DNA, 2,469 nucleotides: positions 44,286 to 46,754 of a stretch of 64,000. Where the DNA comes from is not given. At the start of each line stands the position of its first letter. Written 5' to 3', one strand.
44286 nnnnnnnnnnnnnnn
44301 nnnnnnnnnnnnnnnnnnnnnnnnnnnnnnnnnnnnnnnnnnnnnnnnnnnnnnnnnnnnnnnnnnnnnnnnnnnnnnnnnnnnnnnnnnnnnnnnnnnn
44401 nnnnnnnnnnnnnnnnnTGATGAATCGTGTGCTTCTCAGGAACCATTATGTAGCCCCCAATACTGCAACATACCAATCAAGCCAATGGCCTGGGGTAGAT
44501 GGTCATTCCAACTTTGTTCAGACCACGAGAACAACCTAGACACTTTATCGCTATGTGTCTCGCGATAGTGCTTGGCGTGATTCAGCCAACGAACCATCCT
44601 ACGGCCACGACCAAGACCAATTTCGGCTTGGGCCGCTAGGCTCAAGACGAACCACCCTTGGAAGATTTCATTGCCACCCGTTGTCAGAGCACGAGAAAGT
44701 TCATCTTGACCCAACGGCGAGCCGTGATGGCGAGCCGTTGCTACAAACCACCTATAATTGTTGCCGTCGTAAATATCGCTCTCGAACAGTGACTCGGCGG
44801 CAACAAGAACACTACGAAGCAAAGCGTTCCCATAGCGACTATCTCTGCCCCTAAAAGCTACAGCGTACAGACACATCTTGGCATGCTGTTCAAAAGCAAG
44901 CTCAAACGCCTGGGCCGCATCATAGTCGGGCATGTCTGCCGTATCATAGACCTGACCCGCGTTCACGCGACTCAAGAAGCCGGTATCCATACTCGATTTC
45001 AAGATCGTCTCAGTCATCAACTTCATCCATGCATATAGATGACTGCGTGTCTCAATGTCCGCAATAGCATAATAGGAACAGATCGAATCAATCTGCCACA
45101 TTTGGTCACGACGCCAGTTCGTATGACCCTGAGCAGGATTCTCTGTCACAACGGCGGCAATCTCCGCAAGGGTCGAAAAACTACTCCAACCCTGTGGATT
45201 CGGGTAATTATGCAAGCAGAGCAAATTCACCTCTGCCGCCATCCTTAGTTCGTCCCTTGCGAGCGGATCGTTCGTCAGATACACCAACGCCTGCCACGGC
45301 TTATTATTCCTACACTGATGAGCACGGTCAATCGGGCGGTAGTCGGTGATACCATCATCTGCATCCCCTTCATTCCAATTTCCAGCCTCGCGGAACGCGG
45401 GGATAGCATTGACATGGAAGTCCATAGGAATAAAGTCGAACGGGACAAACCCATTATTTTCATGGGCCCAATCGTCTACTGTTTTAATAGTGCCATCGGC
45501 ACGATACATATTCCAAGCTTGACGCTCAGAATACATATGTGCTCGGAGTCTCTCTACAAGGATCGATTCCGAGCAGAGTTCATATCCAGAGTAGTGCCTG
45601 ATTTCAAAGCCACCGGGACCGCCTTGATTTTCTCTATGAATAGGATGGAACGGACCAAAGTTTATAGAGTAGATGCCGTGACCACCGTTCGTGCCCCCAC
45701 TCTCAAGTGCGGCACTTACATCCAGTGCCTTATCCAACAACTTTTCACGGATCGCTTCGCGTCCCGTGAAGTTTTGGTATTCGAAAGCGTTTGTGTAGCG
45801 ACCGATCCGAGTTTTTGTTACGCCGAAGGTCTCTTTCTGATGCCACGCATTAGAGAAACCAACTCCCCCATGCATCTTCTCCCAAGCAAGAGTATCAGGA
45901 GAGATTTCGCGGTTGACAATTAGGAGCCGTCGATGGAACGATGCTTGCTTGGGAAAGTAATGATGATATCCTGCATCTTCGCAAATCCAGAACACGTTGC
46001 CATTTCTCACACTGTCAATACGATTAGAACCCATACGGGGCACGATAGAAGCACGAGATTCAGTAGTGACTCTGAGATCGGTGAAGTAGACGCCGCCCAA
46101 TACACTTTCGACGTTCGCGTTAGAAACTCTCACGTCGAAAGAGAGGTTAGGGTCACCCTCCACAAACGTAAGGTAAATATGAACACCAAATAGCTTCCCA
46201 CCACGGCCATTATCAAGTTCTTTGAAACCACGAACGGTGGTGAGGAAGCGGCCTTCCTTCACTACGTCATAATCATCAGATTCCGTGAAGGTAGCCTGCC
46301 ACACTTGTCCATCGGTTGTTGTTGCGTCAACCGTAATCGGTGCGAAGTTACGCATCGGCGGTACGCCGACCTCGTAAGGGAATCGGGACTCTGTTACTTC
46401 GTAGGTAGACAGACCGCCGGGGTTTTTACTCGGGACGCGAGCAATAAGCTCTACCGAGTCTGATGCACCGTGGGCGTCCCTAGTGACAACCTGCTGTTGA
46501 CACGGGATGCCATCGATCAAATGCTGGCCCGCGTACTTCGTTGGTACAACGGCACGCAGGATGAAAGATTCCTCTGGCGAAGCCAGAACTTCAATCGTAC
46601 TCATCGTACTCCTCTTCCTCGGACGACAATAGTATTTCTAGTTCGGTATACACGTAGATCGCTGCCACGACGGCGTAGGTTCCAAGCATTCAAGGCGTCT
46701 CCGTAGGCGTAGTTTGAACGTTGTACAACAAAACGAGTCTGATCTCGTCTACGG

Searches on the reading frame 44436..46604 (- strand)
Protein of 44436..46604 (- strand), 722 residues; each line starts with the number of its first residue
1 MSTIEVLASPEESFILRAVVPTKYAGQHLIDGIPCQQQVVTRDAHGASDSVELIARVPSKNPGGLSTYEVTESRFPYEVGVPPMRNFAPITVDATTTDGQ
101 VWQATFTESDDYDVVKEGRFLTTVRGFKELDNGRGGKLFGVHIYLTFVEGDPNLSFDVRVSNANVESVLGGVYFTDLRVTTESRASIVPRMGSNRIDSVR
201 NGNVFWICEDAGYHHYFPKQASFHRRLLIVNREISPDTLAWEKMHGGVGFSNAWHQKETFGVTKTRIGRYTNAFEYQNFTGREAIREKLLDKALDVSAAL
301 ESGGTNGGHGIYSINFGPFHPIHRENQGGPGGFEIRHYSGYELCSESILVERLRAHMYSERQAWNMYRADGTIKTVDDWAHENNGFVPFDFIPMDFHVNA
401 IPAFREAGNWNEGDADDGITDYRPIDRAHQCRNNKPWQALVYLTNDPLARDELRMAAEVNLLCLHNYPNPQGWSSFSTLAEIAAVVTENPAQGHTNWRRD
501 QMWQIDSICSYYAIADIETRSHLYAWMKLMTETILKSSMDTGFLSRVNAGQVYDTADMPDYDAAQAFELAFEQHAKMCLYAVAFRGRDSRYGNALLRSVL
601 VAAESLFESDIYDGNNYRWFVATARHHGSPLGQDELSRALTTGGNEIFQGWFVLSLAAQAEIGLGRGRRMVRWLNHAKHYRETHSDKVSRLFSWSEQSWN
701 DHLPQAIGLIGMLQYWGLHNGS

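Call 18: find_encoding_contigs(protein=window:44436-46604:-, flank=10000, max_places=1)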
Protein window:44436-46604:- (722 aa): 4 contigs read that carry it; 1 place shown.
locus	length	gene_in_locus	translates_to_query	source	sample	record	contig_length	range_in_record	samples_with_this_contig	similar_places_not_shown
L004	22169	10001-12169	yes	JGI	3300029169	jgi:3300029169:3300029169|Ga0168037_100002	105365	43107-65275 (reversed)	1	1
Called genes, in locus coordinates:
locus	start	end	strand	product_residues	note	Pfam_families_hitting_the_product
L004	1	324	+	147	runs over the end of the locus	-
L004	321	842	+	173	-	-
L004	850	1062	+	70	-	-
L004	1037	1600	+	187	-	PF00383:dCMP_cyt_deam_1, PF14437:MafB19-deam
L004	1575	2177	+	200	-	-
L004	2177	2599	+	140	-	-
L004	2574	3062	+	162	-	PF06908:YpsA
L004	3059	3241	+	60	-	-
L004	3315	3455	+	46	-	-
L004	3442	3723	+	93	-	-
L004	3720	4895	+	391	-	PF10127:RlaP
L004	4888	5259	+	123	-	PF11750:DUF3307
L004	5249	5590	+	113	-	-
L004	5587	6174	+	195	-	PF13238:AAA_18 (weak), PF13521:AAA_28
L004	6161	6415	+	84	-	-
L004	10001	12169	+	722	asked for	-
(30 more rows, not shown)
